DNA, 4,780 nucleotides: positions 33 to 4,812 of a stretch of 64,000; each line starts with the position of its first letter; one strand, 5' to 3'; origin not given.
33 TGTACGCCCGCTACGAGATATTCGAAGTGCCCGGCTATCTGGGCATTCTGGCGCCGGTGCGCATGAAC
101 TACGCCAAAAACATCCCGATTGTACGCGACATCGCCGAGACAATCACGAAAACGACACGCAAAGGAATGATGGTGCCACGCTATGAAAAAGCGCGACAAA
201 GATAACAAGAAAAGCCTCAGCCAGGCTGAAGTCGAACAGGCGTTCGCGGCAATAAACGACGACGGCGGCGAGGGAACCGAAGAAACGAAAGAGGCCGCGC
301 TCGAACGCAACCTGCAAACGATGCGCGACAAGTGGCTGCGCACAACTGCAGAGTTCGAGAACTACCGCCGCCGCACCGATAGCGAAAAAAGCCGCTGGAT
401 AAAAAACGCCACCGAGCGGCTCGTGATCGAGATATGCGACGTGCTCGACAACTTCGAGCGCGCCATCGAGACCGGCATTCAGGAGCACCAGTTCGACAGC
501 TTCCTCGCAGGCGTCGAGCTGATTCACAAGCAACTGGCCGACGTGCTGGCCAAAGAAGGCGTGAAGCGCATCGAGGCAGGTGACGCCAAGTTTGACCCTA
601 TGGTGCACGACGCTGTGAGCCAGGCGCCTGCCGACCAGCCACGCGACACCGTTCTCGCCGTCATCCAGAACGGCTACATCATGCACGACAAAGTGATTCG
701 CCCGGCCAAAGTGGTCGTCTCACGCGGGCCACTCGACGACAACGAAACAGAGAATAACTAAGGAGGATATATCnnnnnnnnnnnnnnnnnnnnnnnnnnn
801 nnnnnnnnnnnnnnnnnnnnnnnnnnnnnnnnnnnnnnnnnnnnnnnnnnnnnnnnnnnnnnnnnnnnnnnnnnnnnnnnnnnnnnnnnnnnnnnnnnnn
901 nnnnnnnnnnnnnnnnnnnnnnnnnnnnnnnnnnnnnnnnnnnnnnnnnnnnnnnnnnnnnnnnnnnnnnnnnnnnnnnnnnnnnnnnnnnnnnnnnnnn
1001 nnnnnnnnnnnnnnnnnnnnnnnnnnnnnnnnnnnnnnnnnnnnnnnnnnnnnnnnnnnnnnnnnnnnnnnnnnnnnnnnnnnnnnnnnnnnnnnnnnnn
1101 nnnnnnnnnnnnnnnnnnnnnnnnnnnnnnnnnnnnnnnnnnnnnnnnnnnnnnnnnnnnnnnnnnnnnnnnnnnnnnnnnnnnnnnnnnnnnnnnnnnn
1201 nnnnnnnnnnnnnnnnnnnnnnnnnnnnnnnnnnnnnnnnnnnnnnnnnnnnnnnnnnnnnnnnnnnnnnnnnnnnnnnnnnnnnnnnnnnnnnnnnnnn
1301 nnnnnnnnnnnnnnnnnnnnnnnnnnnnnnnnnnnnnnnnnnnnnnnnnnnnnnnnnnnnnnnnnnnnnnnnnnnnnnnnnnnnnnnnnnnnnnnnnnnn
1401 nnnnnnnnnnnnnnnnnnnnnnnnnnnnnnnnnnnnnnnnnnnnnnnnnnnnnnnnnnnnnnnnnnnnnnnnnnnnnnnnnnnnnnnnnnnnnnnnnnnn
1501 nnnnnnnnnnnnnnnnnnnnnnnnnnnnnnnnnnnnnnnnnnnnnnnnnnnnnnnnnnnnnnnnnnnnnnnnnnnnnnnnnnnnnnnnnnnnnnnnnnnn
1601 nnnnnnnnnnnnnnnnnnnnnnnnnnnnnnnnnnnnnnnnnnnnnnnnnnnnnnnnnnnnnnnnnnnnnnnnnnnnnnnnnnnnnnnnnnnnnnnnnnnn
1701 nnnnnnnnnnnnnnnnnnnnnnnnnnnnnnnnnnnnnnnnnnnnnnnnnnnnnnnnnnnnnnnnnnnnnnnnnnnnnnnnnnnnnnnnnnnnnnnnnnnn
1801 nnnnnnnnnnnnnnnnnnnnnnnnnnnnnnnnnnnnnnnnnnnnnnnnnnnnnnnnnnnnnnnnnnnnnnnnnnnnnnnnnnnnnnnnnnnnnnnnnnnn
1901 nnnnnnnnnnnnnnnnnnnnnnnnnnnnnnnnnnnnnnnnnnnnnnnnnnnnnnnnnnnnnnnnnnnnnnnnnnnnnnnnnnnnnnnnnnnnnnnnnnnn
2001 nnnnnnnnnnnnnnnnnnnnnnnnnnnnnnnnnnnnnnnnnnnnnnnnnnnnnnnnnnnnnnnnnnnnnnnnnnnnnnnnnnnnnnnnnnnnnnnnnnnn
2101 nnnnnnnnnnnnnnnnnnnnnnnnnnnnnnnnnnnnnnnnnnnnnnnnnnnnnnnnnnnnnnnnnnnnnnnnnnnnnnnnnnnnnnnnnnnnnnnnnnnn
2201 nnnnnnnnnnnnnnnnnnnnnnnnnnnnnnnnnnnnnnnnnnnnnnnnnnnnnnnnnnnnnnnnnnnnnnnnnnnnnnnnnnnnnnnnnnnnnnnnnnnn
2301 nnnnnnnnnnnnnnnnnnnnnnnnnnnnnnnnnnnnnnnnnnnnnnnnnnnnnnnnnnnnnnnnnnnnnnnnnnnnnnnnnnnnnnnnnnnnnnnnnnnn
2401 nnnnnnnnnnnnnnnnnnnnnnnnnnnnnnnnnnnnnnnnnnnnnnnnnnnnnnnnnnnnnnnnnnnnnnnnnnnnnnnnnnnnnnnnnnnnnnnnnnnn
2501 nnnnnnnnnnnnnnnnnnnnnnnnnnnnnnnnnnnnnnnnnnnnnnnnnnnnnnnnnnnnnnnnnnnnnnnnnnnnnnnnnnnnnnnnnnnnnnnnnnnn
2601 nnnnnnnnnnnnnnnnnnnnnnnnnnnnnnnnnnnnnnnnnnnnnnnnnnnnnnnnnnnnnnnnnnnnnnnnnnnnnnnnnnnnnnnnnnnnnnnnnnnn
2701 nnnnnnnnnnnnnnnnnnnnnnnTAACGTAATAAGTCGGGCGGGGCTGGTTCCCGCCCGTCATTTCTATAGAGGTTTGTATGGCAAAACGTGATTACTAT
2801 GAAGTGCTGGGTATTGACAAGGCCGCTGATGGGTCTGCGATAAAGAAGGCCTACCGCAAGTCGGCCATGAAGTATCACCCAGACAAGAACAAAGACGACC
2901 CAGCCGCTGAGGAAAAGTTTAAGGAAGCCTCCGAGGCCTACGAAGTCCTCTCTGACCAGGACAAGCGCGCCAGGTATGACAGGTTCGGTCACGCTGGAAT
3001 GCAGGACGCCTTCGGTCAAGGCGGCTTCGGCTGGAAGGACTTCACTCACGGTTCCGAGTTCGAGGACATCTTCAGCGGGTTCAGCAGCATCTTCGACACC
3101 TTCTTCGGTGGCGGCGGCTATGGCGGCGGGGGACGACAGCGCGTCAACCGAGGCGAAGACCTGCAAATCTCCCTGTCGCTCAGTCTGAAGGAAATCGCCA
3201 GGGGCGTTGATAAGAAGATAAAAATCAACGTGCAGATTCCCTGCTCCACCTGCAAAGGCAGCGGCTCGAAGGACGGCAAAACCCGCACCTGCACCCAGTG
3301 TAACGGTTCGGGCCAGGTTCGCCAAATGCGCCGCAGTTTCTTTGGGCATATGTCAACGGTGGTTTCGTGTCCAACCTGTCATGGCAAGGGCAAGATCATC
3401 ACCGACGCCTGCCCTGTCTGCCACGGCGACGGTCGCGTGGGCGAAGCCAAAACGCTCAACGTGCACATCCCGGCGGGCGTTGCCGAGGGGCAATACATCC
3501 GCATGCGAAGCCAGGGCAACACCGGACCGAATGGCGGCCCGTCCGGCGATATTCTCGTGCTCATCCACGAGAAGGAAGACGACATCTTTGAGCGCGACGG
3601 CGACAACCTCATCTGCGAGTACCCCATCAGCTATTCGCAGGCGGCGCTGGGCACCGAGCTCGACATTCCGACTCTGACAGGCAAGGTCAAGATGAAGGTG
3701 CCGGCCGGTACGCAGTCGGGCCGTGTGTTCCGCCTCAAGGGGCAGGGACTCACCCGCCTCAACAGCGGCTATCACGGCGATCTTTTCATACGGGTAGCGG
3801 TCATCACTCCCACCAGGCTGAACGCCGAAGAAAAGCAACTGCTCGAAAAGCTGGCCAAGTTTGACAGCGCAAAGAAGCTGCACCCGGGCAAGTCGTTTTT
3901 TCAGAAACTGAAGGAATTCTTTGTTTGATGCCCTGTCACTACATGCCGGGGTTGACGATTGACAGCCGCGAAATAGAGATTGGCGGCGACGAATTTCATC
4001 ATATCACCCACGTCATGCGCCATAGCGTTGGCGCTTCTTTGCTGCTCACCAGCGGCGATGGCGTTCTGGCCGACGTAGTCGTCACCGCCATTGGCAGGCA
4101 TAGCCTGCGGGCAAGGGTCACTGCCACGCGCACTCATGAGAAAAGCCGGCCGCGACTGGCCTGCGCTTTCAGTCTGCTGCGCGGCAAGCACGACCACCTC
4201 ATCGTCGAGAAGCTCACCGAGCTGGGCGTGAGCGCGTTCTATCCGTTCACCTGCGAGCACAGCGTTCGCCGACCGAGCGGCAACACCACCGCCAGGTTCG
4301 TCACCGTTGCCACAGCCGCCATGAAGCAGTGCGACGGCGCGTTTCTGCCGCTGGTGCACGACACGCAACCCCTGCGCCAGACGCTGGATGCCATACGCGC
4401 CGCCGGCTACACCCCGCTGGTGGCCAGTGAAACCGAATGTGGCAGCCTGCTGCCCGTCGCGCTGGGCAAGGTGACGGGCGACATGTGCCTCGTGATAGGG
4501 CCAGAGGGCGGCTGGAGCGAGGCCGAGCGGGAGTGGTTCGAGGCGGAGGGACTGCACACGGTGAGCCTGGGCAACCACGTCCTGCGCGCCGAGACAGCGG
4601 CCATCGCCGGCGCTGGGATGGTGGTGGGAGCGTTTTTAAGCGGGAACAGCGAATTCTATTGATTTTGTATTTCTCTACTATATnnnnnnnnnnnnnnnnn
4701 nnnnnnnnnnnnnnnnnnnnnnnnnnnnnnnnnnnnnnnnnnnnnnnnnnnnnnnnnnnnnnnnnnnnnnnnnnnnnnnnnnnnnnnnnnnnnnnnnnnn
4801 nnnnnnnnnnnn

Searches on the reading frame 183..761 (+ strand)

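Call 58: search_protein_families(library=pfam, proteins=[window:183-761:+], max_evalue=0.01)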
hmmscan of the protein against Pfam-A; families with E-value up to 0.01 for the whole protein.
window:183-761:+ (192 aa): 2 families
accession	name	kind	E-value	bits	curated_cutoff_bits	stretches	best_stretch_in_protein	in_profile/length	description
PF01025.24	GrpE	-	3.8e-46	157.2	25.8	1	32-180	15-164/165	GrpE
PF08393.18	DHC_N2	-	0.0035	16.7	31.9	1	35-86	140-186/403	Dynein heavy chain, N-terminal region 2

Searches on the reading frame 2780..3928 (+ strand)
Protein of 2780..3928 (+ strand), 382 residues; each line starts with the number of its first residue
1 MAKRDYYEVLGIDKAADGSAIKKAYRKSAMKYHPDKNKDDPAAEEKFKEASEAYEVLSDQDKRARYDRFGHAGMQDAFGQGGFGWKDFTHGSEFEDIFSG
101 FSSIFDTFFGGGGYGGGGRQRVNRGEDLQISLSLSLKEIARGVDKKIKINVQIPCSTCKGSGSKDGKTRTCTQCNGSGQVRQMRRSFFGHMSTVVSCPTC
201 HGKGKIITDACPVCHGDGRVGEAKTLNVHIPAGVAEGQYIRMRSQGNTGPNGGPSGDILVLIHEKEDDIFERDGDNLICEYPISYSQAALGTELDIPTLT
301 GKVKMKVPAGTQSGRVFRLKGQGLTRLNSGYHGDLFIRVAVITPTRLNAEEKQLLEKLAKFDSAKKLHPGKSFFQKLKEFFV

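Call 58: search_protein_families(library=pfam, proteins=[window:2780-3928:+], max_evalue=0.01)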
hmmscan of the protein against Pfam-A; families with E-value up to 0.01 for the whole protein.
window:2780-3928:+ (382 aa): 7 families
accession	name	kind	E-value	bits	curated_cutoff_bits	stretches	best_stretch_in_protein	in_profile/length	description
PF01556.23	DnaJ_C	-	8.5e-50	169.2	26.6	1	129-344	2-152/152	DnaJ C terminal domain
PF00226.36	DnaJ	-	5.8e-27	94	27.8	1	5-67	1-63/63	DnaJ domain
PF00684.25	DnaJ_CXXCXGXG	-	3.8e-17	62.7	32.7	1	155-218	1-65/65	DnaJ central domain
PF15777.11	Anti-TRAP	-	7.2e-05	23.1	32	1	170-209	12-45/59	Tryptophan RNA-binding attenuator protein inhibitory protein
PF23733.2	GRXCR1-2_C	-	0.0015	18.8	26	1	153-181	10-42/47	GRXCR1/2, C-terminal domain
PF25436.1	BSD2_CRD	-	0.0084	16.7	27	0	153-221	3-61/69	BSD2 cysteine rich domain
PF17302.8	DUF5351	-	0.0089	16.7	27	0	168-179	17-28/29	Family of unknown function (DUF5351)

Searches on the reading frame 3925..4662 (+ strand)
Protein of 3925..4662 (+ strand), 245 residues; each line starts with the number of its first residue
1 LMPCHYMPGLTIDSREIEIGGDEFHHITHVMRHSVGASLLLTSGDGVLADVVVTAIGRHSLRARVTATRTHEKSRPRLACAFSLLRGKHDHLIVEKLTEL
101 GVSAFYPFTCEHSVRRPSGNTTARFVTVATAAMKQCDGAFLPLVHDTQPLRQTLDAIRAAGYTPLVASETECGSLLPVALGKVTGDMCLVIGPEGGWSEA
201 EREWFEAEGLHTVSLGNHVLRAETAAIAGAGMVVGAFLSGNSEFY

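Call 58: search_protein_families(library=pfam, proteins=[window:3925-4662:+], max_evalue=0.01)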
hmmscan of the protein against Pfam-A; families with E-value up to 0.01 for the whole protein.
window:3925-4662:+ (245 aa): 2 families
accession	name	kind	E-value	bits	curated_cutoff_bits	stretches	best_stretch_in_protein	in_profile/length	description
PF04452.19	Methyltrans_RNA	-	4.5e-35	121.1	23.9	1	76-230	4-161/165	RNA methyltransferase domain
PF20260.4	PUA_4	-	3.3e-10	40.3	23.9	1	20-65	2-47/48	RNA methyltransferase PUA domain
